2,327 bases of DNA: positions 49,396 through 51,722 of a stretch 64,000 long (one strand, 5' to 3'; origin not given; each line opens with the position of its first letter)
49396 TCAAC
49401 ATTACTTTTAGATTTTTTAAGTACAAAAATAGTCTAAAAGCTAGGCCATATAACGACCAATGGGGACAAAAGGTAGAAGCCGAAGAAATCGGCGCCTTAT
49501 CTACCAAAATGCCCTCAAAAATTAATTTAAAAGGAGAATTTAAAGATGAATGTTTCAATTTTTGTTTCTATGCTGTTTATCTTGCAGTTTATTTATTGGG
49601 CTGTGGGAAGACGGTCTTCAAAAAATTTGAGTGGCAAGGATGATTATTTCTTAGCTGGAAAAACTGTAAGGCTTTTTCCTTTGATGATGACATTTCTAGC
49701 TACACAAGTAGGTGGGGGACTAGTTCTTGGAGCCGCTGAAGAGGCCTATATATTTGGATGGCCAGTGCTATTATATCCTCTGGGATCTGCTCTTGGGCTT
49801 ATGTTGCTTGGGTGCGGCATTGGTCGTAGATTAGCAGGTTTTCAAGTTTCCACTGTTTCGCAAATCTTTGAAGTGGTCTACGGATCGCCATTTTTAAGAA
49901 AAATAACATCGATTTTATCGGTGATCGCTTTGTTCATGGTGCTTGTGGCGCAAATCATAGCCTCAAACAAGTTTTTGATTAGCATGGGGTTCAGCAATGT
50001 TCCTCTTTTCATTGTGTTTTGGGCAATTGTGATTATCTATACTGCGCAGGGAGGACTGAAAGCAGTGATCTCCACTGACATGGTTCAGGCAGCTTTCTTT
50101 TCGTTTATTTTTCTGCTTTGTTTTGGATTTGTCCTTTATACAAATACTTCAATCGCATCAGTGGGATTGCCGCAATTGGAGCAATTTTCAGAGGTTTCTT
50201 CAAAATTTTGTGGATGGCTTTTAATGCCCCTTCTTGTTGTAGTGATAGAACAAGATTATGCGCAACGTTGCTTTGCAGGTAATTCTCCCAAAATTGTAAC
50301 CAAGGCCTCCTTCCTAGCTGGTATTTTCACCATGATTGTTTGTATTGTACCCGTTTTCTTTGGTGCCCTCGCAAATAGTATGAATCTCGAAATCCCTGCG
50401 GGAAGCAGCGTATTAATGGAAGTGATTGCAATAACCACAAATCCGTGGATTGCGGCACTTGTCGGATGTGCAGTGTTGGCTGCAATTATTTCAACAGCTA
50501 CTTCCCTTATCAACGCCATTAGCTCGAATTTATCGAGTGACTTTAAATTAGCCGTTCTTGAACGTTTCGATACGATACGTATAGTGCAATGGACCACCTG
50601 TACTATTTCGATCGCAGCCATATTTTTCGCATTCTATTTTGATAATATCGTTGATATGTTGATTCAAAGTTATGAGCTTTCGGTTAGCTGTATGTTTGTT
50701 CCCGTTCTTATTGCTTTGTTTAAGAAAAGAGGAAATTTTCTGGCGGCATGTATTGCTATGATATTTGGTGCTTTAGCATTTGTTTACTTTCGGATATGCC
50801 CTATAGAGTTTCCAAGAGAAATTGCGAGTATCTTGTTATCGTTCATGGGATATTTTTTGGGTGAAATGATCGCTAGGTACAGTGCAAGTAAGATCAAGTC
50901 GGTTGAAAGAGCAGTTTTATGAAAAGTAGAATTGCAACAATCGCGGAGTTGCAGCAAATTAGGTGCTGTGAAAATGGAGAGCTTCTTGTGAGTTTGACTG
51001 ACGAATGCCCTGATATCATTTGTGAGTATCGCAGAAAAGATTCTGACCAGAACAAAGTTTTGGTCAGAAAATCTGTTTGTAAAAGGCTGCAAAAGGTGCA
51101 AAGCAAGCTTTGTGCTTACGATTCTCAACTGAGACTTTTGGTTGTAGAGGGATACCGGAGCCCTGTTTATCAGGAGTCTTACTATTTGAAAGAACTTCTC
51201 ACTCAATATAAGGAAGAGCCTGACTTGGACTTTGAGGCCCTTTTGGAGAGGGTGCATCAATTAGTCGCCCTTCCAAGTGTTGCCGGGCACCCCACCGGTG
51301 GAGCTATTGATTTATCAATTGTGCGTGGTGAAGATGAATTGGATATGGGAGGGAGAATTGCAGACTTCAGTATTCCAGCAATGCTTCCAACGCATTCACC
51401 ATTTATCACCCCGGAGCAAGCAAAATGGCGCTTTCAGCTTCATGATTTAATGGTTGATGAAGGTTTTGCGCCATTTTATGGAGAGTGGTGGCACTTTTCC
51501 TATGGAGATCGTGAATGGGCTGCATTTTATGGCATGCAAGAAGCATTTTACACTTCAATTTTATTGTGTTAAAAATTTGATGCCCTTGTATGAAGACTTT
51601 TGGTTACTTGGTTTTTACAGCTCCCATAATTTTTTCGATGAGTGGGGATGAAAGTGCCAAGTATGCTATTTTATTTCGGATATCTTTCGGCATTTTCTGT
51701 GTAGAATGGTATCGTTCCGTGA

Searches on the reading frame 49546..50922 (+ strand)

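Call 28: search_protein_families(library=pfam, proteins=[window:49546-50922:+])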
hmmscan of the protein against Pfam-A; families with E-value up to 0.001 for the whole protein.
window:49546-50922:+ (458 aa): 1 family
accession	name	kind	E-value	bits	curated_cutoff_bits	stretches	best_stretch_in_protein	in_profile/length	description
PF00474.23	SSF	-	2.9e-23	82.8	22.8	1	34-408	1-406/406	Sodium:solute symporter family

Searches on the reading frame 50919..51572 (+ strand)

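Call 29: search_protein_families(library=pfam, proteins=[window:50919-51572:+])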
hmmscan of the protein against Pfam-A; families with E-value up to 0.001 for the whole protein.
window:50919-51572:+ (217 aa): 2 families
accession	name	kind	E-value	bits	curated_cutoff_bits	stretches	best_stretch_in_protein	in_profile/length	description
PF01427.22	Peptidase_M15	-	1.5e-14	54.7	27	1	42-199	34-188/199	D-ala-D-ala dipeptidase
PF02557.22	VanY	-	2.8e-05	24.3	25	1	48-137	3-79/132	D-alanyl-D-alanine carboxypeptidase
